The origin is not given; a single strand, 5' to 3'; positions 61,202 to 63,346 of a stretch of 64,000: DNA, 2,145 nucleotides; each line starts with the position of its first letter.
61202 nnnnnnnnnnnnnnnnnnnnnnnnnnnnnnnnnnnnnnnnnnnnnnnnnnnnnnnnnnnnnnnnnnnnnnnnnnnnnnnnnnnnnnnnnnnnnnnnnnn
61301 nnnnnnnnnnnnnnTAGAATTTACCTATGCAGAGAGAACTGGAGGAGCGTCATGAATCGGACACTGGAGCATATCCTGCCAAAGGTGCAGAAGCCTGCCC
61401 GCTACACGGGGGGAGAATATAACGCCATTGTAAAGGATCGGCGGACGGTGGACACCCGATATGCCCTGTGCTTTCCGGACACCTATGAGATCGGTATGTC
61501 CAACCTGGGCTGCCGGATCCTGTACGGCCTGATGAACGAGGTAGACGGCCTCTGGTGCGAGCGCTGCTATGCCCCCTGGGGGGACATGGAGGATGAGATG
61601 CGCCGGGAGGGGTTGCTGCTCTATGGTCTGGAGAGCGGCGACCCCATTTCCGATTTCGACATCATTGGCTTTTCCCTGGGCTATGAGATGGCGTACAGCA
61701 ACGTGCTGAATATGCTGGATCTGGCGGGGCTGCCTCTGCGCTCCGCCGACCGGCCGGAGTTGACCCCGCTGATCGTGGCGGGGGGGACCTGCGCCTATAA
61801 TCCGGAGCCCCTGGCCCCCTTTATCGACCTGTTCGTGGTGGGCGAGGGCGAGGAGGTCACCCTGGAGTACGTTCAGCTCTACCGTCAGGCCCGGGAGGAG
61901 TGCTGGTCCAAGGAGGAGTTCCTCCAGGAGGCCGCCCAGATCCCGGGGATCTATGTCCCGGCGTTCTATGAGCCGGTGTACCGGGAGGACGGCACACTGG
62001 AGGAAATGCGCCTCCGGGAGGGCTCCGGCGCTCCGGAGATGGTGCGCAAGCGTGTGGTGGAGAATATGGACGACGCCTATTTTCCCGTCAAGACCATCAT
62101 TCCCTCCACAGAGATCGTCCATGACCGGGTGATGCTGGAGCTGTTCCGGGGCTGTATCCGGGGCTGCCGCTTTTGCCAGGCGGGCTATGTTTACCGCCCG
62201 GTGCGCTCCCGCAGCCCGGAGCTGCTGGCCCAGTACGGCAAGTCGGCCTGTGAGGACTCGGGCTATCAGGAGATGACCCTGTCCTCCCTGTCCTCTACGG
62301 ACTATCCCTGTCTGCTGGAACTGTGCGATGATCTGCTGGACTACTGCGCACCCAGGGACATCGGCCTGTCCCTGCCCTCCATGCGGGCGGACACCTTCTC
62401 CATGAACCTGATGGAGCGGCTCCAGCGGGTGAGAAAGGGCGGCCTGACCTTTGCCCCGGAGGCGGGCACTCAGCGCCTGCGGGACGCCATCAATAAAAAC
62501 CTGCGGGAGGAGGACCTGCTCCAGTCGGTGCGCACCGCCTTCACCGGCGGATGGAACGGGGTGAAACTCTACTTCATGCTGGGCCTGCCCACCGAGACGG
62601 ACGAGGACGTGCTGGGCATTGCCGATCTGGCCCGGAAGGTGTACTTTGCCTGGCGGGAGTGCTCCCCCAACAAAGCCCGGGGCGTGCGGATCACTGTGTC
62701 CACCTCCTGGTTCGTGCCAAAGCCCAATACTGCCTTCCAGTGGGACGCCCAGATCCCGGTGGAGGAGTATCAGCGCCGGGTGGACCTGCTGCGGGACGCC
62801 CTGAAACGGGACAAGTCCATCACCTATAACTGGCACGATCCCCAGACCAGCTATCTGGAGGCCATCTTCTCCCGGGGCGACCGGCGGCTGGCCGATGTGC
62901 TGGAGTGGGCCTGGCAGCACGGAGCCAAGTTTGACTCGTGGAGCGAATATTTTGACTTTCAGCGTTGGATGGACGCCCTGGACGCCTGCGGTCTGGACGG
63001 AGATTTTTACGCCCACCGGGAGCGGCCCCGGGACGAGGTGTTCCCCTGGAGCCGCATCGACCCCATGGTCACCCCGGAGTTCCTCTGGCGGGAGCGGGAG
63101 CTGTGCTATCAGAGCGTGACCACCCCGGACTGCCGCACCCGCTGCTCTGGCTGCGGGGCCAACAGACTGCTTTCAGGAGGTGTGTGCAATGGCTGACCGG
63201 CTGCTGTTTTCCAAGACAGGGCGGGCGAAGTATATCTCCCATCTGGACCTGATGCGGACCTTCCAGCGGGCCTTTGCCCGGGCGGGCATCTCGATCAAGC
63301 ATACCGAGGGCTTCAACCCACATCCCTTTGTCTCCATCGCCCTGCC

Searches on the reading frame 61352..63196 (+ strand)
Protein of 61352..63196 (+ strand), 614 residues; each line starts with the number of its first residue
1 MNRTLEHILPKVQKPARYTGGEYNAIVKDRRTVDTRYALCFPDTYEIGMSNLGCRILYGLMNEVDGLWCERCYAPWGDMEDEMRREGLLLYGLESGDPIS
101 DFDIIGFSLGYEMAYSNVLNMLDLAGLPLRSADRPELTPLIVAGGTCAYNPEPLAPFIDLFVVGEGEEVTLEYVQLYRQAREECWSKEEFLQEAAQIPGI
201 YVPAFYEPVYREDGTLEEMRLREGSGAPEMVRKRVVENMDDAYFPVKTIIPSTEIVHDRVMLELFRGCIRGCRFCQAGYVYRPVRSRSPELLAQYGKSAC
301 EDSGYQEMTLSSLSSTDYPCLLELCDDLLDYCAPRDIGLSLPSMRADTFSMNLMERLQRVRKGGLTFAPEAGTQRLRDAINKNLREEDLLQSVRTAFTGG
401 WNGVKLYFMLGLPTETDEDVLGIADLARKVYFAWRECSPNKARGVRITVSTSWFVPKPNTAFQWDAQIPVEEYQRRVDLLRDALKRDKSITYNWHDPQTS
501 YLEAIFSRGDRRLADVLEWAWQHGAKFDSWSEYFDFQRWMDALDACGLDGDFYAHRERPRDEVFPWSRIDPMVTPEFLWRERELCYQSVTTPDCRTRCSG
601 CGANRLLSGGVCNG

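Call 63: search_protein_families(library=pfam, proteins=[window:61352-63196:+], max_evalue=0.00001)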
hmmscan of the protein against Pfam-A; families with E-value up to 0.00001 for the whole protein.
window:61352-63196:+ (614 aa): 2 families
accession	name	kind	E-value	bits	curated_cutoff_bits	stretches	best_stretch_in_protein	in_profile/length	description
PF19864.5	Radical_SAM_N2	-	4e-63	211.8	29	1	53-203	1-151/151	Radical SAM proteins, N-terminal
PF04055.27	Radical_SAM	-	6.5e-18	65.9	29.5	1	263-427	2-166/166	Radical SAM superfamily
